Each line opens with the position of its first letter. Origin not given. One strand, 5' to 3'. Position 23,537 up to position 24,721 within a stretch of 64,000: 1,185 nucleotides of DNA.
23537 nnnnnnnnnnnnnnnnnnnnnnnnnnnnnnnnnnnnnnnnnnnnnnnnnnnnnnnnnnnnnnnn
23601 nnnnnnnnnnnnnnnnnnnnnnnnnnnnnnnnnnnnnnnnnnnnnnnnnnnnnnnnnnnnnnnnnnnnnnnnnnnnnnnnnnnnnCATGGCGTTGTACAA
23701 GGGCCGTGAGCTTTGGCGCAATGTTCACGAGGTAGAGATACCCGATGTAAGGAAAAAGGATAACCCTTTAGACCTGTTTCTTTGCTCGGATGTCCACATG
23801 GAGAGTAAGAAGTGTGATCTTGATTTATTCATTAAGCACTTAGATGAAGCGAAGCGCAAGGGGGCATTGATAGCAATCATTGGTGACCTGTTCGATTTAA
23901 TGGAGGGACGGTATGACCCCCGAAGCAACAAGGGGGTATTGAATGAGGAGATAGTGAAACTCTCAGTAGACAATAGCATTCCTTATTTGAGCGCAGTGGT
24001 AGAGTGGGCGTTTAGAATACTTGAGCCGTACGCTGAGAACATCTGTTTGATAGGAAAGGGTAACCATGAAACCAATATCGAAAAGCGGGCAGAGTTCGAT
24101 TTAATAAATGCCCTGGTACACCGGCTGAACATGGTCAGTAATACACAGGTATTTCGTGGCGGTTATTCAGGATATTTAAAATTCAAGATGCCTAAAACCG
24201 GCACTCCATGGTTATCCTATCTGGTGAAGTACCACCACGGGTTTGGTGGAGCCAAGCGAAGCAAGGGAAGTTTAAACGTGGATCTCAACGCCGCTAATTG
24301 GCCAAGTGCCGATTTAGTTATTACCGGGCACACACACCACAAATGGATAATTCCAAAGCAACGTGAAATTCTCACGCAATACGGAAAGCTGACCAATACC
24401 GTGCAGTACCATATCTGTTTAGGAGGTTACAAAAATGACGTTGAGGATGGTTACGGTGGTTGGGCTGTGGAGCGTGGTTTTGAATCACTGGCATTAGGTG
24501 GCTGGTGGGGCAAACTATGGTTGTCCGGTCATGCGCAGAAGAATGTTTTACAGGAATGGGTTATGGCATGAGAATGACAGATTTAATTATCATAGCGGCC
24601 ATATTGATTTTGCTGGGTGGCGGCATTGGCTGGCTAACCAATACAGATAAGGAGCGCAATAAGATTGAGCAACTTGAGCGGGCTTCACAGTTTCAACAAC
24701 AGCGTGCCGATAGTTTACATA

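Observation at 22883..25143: Post-lysin accessory block at the prophage end: metallophosphoesterase plus membrane proteins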

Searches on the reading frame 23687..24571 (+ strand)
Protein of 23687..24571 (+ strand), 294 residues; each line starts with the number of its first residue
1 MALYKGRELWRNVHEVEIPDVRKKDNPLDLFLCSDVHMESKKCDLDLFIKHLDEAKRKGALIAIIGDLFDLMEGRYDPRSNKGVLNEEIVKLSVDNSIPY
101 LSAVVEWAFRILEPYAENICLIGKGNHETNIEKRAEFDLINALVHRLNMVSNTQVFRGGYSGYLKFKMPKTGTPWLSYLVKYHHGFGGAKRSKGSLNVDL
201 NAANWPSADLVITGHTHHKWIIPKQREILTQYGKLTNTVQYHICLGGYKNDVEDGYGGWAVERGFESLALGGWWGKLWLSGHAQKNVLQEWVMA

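Call 3: search_protein_families(library=pfam, proteins=[window:23687-24571:+], max_evalue=0.1)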
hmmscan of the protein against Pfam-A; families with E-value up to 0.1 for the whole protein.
window:23687-24571:+ (294 aa): 1 family
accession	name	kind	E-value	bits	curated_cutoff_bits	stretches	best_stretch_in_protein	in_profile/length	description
PF00149.33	Metallophos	-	2.4e-07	31.8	21.5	1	32-218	5-190/191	Calcineurin-like phosphoesterase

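Call 4: search_protein_families(library=phrogs, proteins=[window:23687-24571:+], max_evalue=0.1)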
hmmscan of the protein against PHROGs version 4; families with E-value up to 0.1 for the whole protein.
window:23687-24571:+ (294 aa): 1 family
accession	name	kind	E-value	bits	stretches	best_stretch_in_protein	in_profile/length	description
phrog_7339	-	DNA, RNA and nucleotide metabolism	2.1e-16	61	1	23-260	25-235/263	DNA repair exonuclease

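Call 7: search_solved_structures(query=window:23687-24571:+, max_evalue=10, show_alignments=2)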
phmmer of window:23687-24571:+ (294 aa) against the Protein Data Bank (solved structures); distinct sequences matched with E-value up to 10: 7.
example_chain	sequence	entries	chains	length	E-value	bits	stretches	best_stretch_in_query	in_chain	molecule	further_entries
5b49_A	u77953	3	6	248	0.085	15.2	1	31-73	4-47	UDP-2,3-diacylglucosamine hydrolase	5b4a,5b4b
8qk2_A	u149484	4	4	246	0.21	13.9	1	31-103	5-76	UDP-2,3-diacylglucosamine hydrolase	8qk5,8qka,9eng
6ph9_A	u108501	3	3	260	0.64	12.4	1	31-103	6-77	UDP-2,3-diacylglucosamine hydrolase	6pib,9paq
6pj3_A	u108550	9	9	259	0.65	12.3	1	31-103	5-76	UDP-2,3-diacylglucosamine hydrolase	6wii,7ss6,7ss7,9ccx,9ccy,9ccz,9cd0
5b4c_A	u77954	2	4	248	0.8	12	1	31-73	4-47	UDP-2,3-diacylglucosamine hydrolase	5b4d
4q0k_A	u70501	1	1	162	1.2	11.5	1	224-251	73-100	PHYTOHORMONE BINDING PROTEIN MTPHBP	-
7coy_aA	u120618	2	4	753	1.4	11.2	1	197-248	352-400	Photosystem I P700 chlorophyll a apoprotein A1 | Photosystem I P740 chlorophyll a apoprotein A1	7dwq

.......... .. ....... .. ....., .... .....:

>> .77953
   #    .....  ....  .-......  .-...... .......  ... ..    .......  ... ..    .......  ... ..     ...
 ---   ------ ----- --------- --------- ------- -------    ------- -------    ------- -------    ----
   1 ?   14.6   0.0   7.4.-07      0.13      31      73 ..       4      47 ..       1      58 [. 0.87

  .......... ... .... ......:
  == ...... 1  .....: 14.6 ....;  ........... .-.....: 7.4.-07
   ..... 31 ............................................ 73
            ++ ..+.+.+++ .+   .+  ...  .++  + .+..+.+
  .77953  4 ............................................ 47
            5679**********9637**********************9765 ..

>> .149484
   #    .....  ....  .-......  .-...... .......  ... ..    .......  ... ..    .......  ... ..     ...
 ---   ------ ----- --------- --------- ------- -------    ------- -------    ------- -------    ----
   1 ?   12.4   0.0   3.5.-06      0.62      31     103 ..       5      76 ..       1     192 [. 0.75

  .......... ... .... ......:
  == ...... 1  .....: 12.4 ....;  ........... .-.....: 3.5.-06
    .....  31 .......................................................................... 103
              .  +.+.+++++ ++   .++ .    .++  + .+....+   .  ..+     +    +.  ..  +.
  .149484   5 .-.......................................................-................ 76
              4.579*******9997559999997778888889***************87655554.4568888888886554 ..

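Call 8: find_homologous_proteins(query=window:23687-24571:+)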
Query window:23687-24571:+ (294 aa): 108 proteins with E <= 0.001 among 520 candidates.
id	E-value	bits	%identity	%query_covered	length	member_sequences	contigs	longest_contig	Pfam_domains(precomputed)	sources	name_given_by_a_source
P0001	6.5e-203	691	100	100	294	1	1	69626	PF00149.34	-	-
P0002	9.1e-133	460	65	99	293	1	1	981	PF00149.34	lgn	-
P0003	2.1e-64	236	42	98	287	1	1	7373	-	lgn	-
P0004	1.8e-61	226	45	93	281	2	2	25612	-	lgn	-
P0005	1.1e-55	207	43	87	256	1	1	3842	-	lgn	-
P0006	2.1e-55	206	42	96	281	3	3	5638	-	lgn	-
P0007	2.7e-55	206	42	87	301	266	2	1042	PF00149.34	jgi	-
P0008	6.0e-55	205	42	91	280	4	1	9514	PF00149.34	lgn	-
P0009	3.5e-54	202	41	91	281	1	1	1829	PF00149.34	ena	-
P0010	4.3e-54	202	41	91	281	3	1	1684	PF00149.34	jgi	-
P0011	5.6e-54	202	41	91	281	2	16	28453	PF00149.34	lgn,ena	-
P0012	1.0e-53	201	40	90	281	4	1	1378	PF00149.34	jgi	-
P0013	1.1e-53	201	42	86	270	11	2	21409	PF00149.34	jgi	jgi:UDP-2,3-diacylglucosamine pyrophosphatase LpxH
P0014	1.6e-53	200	44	83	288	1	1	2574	PF00149.34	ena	-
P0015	2.7e-53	199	39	90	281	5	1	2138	-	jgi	-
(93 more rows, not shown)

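Call 9: search_dna_similar(query=window:23687-24571:+, collection=phages, mode=protein, max_evalue=0.001, max_rows=30)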
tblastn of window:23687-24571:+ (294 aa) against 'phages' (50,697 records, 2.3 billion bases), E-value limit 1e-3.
Records with a match: 9; places in all: 9; records where one place covers at least 80% of the query: 5.
Best place of each record, by identity: <60% 9.
By first word of the organism name: Bacillus 7; Rhodobacteraceae 1; Geobacillus 1.
By host as written in the record: Bacillus megaterium Km 2; Bacillus megaterium Km Sp- 2; - 1; Bacillus australimaris sKR4M-27 1; Bacillus cereus BC102p 1; Bacillus cereus 1; Geobacillus thermodenitrificans 1.
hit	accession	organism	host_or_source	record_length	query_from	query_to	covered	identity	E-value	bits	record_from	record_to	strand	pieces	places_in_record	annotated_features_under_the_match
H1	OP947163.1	Rhodobacteraceae phage LS06-2018-MD07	-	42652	14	264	85%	33.6%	1e-36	144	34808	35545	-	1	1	hypothetical protein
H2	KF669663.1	Bacillus phage Staley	Bacillus megaterium Km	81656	21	292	93%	23.6%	2e-6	55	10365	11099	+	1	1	metal-dependent hydrolase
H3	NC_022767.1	Bacillus phage Staley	Bacillus megaterium Km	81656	21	292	93%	23.6%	2e-6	55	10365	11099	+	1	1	DNA repair exonuclease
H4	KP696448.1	Bacillus phage Stills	Bacillus megaterium Km Sp-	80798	29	292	90%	21.6%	2e-5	52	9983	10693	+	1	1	metal-dependent hydrolase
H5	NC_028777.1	Bacillus phage Stills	Bacillus megaterium Km Sp-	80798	29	292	90%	21.6%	2e-5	52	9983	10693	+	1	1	DNA repair exonuclease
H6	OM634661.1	Bacillus phage vB_BauM_KLEB27-3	Bacillus australimaris sKR4M-27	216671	24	223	68%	27.5%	5e-5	50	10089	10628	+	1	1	hypothetical protein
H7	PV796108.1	Bacillus phage Edson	Bacillus cereus BC102p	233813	28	232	70%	26.9%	2e-9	64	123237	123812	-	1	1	hypothetical protein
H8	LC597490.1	Bacillus phage vB_BceM_WH1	Bacillus cereus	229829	28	234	70%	26.1%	2e-6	55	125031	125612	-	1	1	hypothetical protein_gp114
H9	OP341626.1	Geobacillus phage vB_GthS_PK3.5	Geobacillus thermodenitrificans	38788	18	244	77%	23.3%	5e-4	47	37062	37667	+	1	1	metallophosphoesterase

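Call 10: get_annotated_region(hit=H1, flank=8000)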
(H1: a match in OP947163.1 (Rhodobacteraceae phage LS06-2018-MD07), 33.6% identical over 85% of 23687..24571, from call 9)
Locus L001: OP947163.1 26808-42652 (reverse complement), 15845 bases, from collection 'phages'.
description: Rhodobacteraceae phage LS06-2018-MD07, complete genome.
organism: Rhodobacteraceae phage LS06-2018-MD07 (NCBI taxid 3003840)
taxonomy: Viruses; Duplodnaviria; Heunggongvirae; Uroviricota; Caudoviricetes
host: -; source: -; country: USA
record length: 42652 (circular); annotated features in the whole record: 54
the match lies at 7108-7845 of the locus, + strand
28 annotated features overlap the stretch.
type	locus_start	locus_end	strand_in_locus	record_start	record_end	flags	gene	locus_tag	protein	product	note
CDS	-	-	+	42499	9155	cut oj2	-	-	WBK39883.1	methyltransferase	-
CDS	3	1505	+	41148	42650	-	-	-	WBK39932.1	hypothetical protein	-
CDS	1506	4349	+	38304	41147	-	-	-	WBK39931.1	tail fiber protein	-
CDS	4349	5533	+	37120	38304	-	-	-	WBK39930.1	virion structural protein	-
CDS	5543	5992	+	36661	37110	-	-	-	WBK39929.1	endolysin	-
CDS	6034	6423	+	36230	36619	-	-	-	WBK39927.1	hypothetical protein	-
CDS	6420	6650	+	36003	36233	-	-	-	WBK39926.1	membrane protein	-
CDS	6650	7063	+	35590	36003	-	-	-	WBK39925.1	hypothetical protein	-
CDS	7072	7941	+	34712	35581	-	-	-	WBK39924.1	hypothetical protein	-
CDS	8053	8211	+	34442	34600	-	-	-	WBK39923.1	hypothetical protein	-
CDS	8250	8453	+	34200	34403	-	-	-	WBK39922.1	transcriptional repressor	-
CDS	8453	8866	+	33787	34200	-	-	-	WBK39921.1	NinG/ Rap DNA junction specific endonuclease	-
CDS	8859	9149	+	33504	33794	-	-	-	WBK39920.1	hypothetical protein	-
CDS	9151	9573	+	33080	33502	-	-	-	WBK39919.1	HNH endonuclease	-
CDS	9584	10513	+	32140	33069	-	-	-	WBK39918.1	replication initiation protein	-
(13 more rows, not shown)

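Call 11: find_encoding_contigs(protein=P0004, flank=6000, max_places=2)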
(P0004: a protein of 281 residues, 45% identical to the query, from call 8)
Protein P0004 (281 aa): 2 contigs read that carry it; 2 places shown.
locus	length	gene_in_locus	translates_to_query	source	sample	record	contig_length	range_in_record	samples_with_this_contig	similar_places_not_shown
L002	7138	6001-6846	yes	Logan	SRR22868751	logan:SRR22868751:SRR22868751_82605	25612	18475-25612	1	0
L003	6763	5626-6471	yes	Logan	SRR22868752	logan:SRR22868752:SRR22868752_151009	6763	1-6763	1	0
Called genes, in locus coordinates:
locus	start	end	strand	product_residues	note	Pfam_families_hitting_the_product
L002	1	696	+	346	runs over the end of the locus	-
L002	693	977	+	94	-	-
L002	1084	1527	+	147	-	-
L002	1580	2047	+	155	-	-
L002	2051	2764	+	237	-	-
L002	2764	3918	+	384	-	-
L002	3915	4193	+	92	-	-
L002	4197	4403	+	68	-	-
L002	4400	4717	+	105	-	-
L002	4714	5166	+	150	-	PF05257:CHAP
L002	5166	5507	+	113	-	-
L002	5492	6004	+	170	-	-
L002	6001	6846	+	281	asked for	-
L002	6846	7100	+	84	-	-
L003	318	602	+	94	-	-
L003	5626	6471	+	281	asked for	-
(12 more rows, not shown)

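Call 15: find_related_loci(query=A1, collection=viral_contigs, flank=8000)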
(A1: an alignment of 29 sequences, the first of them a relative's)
Query A1 (294 aa) in viral_contigs; peptide patterns used: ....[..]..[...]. (x = any residue, [..] = any of these).
599 stretches matched a pattern (row limit reached: there are more); 588 encode a relative of the query (tblastn E <= 1e-3); the best 80 are kept; 80 distinct loci.
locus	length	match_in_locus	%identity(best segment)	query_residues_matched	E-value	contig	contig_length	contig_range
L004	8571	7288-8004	45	20-274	1e-61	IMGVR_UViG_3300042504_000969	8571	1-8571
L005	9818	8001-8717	44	20-274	4e-60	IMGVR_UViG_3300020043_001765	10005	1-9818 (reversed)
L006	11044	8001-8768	43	11-274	3e-60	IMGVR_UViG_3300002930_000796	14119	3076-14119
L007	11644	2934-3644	45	30-279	2e-59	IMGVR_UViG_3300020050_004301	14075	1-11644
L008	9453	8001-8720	43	25-274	7e-59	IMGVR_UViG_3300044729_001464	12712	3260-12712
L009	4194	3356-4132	41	11-277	1e-58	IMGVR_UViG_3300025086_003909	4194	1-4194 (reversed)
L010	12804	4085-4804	42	25-274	1e-58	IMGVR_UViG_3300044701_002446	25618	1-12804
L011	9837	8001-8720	42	25-274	2e-58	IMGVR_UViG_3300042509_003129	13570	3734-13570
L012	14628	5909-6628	42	25-274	2e-58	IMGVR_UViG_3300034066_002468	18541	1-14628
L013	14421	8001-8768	42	11-274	2e-58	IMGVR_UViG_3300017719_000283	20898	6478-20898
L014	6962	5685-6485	40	11-293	1e-58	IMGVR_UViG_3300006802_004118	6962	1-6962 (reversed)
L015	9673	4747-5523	41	11-277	3e-57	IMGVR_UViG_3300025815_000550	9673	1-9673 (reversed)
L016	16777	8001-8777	41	11-277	2e-57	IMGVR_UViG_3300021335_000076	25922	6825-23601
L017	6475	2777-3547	41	11-275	2e-57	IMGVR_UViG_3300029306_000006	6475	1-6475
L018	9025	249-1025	41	11-277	6e-57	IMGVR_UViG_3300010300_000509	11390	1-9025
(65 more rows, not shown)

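Call 28: predict_structure(alignment_id=A2)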
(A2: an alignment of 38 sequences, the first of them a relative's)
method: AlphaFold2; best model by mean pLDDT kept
length: 294 residues; sequences in the alignment: 38
mean_pLDDT: 91.0   pTM: 0.90
mean pLDDT of the five models: 91.0, 90.5, 90.6, 89.7, 89.4
residues with pLDDT >= 90: 221; 70-90: 54; 50-70: 14; < 50: 5
segments of 3 or more residues with pLDDT < 50: 78-81
pLDDT, mean of each block of 10 residues (from residue 1): 94 97 96 95 95 98 96 56 74 93 96 98 95 93 98 97 97 91 79 80 96 92 94 94 94 81 83 97 89 96
secondary structure, 60 per line:
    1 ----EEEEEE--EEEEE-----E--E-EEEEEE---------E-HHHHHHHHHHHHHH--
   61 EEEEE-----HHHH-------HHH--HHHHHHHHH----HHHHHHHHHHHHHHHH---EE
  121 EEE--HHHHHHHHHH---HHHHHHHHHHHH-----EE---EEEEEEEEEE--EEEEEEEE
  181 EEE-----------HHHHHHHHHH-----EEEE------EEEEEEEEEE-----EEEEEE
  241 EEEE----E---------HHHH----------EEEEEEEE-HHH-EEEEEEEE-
elements in order: E5-10 E13-17 E28-33 H45-58 E61-65 H71-74 H87-95 H100-115 E119-123 H126-135 H139-150 E161-170 E173-183 H195-204 E210-213 E220-229 E235-244 H259-262 E273-280 E286-293

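Call 32: fold_search(model_id=the predicted structure, library=pdb)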
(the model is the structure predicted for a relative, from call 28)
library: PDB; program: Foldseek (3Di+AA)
matches with E <= 10: 717; with E <= 0.001: 37
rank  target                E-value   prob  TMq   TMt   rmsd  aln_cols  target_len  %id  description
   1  9f2a_A                1.1e-06  1.00  0.48  0.34   7.9       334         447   13  Pyrococcus abyssi PolD in complex with Rpa2 winged-helix domain class 2 (composite map) (released 2024-12-04)
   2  5b49_B                6.1e-06  1.00  0.40  0.46   9.6       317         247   14  Crystal structure of LpxH with manganese from Pseudomonas aeruginosa (released 2016-09-28)
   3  9f29_A                7.8e-06  1.00  0.49  0.34  16.4       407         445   12  Pyrococcus abyssi PolD in complex with Rpa2 winged-helix domain class 1 (composite map) (released 2024-12-04)
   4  5b4d_B                7.8e-06  1.00  0.39  0.46   9.6       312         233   13  Crystal structure of H10N mutant of LpxH (released 2016-09-28)
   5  5b4a_A                8.8e-06  1.00  0.41  0.48   9.6       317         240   14  Crystal structure of LpxH with lipid X in spacegroup P21 (released 2016-09-28)
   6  8ppt_A                1.1e-05  1.00  0.49  0.34   7.8       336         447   13  Pyrococcus abyssi DNA polymerase D (PolD) in its editing mode bound to a primer/template substrate containing a mismat (released 2023-12-20)
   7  5b49_A                1.9e-05  1.00  0.41  0.49   9.6       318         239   14  Crystal structure of LpxH with manganese from Pseudomonas aeruginosa (released 2016-09-28)
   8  7ss6                  2.0e-05  1.00  0.40  0.46   7.2       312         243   10  Structure of Klebsiella LpxH in complex with JH-LPH-45 (released 2023-04-12)
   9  8qk9                  2.1e-05  1.00  0.38  0.46   7.0       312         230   12  Structure of E. coli LpxH in complex with JEDI-1444 (released 2024-04-17)
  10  6xs7_A                2.7e-05  1.00  0.33  0.49  10.8       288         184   11  Crystal structure of human Vps29 complexed with RaPID-derived cyclic peptide RT-D2 (released 2021-07-14)
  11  5b4c_A                2.9e-05  1.00  0.43  0.52   8.0       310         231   14  Crystal structure of H10N mutant of LpxH with manganese (released 2016-09-28)
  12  5ihe_A                3.2e-05  1.00  0.48  0.34   8.2       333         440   14  D-family DNA polymerase - DP1 subunit (3'-5' proof-reading exonuclease) (released 2016-08-31)
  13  5b4b_B                3.2e-05  1.00  0.39  0.45  10.4       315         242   14  Crystal structure of LpxH with lipid X in spacegroup C2 (released 2016-09-28)
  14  5b4d_A                3.6e-05  1.00  0.41  0.50   8.1       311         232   14  Crystal structure of H10N mutant of LpxH (released 2016-09-28)
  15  6hmf_A                4.4e-05  1.00  0.48  0.34   8.2       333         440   14  D-family DNA polymerase - DP1 subunit (3'-5' proof-reading exonuclease) H451 proof-reading deficient variant (released 2019-01-30)
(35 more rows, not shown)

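Call 33: fold_search(model_id=the predicted structure, library=viral)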
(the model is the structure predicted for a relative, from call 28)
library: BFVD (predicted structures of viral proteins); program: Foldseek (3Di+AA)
matches with E <= 10: 789; with E <= 0.001: 29
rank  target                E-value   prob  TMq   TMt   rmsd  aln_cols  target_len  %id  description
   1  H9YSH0                1.2e-30  1.00  0.88  0.90   2.7       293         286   38  (no name in the UniProt tables at hand)
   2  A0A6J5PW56            5.9e-20  1.00  0.76  0.74   4.5       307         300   19  Calcineurin-like phosphoesterase domain, ApaH type [uncultured Caudovirales phage]
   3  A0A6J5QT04            1.7e-16  1.00  0.66  0.84   3.2       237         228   22  Calcineurin-like phosphoesterase domain, ApaH type (Fragment) [uncultured Caudovirales phage]
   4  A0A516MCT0            2.0e-12  1.00  0.63  0.47   5.6       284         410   14  (no name in the UniProt tables at hand)
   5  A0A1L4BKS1            1.4e-11  1.00  0.61  0.66   5.7       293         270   14  (no name in the UniProt tables at hand)
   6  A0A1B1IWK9            1.9e-11  1.00  0.53  0.53   6.5       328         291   12  (no name in the UniProt tables at hand)
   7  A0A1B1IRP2            2.6e-11  1.00  0.62  0.69   6.0       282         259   18  (no name in the UniProt tables at hand)
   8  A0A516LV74            1.4e-09  1.00  0.58  0.49   5.7       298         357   15  (no name in the UniProt tables at hand)
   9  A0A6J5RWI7            3.0e-09  1.00  0.54  0.40   8.9       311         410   14  Calcineurin-like phosphoesterase domain-containing protein [uncultured Caudovirales phage]
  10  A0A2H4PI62            1.5e-08  1.00  0.54  0.61   6.0       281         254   16  Metallophosphoesterase [Streptomyces phage WRightOn]
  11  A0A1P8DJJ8            1.9e-08  1.00  0.55  0.51   5.2       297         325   11  (no name in the UniProt tables at hand)
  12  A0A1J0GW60            8.4e-08  1.00  0.52  0.40   6.6       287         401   12  Metallo-dependent phosphatase domain protein [Streptomyces phage BRock]
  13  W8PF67                1.8e-07  1.00  0.48  0.34  10.9       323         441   15  Putative metallophosphatase [Microbacterium phage vB_MoxS-ISF9]
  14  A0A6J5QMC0            2.6e-07  1.00  0.49  0.37   8.1       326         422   14  Uncharacterized protein [uncultured Caudovirales phage]
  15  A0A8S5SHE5            4.4e-07  1.00  0.46  0.36   7.3       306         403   12  DNA polymerase II small subunit [Siphoviridae sp. ctBCr48]
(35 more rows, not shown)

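Call 54: find_related_loci(query=A4, collection=genome_contigs, flank=7000)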
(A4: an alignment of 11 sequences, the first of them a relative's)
Query A4 (294 aa) in genome_contigs; peptide patterns used: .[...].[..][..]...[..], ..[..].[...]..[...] (x = any residue, [..] = any of these).
91 stretches matched a pattern; 12 encode a relative of the query (tblastn E <= 1e-3); 12 distinct loci.
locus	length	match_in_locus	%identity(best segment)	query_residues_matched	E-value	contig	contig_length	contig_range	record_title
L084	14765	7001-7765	42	21-287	2e-59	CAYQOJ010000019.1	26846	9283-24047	MAG TPA_asm: uncultured Methylococcus sp. isolate SRP193358_co1_668 genome assembly, contig: NODE_4055_length_26846_cov_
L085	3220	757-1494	42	25-280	1e-59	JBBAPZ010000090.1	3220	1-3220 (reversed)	MAG: Candidatus Sericytochromatia bacterium isolate EUL_180 ctg90-EUL_180, whole genome shotgun sequence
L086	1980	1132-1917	40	3-277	8e-59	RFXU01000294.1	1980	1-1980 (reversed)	MAG: Flavobacteriaceae bacterium isolate WB5_5_115 contig_100_293, whole genome shotgun sequence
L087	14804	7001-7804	39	3-277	2e-52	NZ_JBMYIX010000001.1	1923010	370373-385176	Flagellimonas sp. SN16 Scaffold1, whole genome shotgun sequence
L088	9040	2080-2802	39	31-274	8e-50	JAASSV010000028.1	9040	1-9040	MAG: Bacillales bacterium isolate KhS_metabat.25 KhS_C3830, whole genome shotgun sequence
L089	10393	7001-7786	37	8-274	1e-46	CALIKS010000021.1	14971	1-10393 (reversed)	MAG: uncultured archaeon isolate S1_Bin_MAXBIN__124_sub_1 genome assembly, contig: c_000000506245, whole genome shotgun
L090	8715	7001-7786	37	8-274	1e-46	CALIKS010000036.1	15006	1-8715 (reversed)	MAG: uncultured archaeon isolate S1_Bin_MAXBIN__124_sub_1 genome assembly, contig: c_000003586093, whole genome shotgun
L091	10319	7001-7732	35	30-280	6e-43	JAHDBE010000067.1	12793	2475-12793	MAG: Saprospiraceae bacterium isolate MAG-103 RZ_14030, whole genome shotgun sequence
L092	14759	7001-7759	34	30-286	4e-37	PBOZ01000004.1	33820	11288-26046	MAG: Rickettsiales bacterium isolate RS378 9119, whole genome shotgun sequence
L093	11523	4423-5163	34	29-279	5e-37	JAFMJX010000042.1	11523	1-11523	MAG: Chitinophagaceae bacterium isolate DEBay_Sum019D_L_G_87 NODE_6000_length_11523_cov_4.626526, whole genome shotgun s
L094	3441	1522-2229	34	30-274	2e-31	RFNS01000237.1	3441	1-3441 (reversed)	MAG: Alphaproteobacteria bacterium isolate LLD_269 Lanier.contig271827.3441bp, whole genome shotgun sequence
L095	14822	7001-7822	37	11-289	5e-43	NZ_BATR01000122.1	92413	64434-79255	Verrucomicrobium sp. BvORR106, whole genome shotgun sequence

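Call 62: search_protein_families(library=ncbifam, alignment_id=A2, max_evalue=0.01)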
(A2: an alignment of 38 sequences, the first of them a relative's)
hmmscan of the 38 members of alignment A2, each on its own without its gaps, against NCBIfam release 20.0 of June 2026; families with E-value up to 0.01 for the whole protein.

A. member 1, P0001 (294 aa): 2 families
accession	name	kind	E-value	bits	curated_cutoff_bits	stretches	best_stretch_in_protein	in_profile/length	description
TIGR01854.1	lipid_A_lpxH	equivalog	3.7e-05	23.1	190.35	1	32-94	3-66/231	UDP-2,3-diacylglucosamine diphosphatase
NF003743.0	PRK05340.1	equivalog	0.00043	19.5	134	1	30-89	4-64/242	UDP-2,3-diacylglucosamine diphosphatase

B. families by the number of members that match (of 38 scanned): 2 families
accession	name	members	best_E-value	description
NF003743.0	PRK05340.1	12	8.2e-06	UDP-2,3-diacylglucosamine diphosphatase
TIGR01854.1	lipid_A_lpxH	6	3.7e-05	UDP-2,3-diacylglucosamine diphosphatase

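Call 63: search_protein_families(library=padloc, proteins=[window:23687-24571:+], max_evalue=0.01)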
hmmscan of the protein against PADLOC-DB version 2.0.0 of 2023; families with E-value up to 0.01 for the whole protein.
window:23687-24571:+ (294 aa): 0 families

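Call 64: search_solved_structures(query=A2, max_evalue=1, show_alignments=3)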
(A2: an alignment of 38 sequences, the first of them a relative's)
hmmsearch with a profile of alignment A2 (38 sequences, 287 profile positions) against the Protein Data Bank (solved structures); distinct sequences matched with E-value up to 1: 2.
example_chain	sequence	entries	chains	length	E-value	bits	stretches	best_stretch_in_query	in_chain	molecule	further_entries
5b49_A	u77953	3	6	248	0.43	13.1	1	27-72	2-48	UDP-2,3-diacylglucosamine hydrolase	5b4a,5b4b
2p1l_B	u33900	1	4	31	0.63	12.6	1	61-75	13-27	Beclin 1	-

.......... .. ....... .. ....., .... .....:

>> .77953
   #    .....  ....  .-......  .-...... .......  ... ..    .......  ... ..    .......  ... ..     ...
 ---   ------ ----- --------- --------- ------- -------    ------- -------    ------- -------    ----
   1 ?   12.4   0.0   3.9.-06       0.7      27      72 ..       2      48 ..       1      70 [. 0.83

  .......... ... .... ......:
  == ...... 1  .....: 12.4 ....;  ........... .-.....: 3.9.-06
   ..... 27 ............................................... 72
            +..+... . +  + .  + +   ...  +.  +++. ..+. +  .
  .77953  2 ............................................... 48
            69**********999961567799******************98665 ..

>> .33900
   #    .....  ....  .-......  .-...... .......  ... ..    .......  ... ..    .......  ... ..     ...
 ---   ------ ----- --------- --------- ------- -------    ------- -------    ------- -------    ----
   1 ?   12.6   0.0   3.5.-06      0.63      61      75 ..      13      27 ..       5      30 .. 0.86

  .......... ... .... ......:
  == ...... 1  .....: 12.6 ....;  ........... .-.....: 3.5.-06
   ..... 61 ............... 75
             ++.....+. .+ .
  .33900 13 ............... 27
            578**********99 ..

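Call 77: search_protein_representatives(alignment_id=A2)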
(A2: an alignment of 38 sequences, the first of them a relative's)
Query: 38 sequences, 287 profile positions. Proteins with E-value up to 0.001 (for the whole library): 4018; up to 1e-10: 2312; up to 1e-30: 1029. The best 150 are listed.
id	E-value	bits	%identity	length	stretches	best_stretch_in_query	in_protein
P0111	4.5e-107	374.1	-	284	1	9-286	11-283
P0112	1.1e-104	366.3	-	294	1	6-286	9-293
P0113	3.4e-104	364.6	-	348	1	4-276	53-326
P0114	1.3e-103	362.7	-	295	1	1-284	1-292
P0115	1.4e-103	362.6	-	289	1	3-279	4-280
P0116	1.7e-103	362.3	-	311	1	4-286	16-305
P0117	3.4e-102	358.1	-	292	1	9-277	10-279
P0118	1.1e-100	353.1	-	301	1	5-284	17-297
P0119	2.0e-100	352.3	-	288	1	3-279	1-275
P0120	1.1e-97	343.3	-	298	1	6-279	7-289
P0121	1.1e-97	343.3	-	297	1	9-282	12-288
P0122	1.4e-97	342.9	-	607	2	6-209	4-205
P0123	1.6e-97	342.8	-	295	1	1-271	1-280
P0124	2.1e-97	342.3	-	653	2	121-277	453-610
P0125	3.6e-97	341.6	-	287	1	10-286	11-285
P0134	2.5e-95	335.6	-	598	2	3-208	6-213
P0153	2.6e-91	322.4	-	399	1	6-276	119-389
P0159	3.2e-90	318.8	-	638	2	9-215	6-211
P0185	1.5e-87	310.0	-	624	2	121-286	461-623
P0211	7.9e-86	304.4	-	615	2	112-275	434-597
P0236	4.2e-84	298.7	-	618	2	8-121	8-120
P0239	1.0e-83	297.4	-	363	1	3-272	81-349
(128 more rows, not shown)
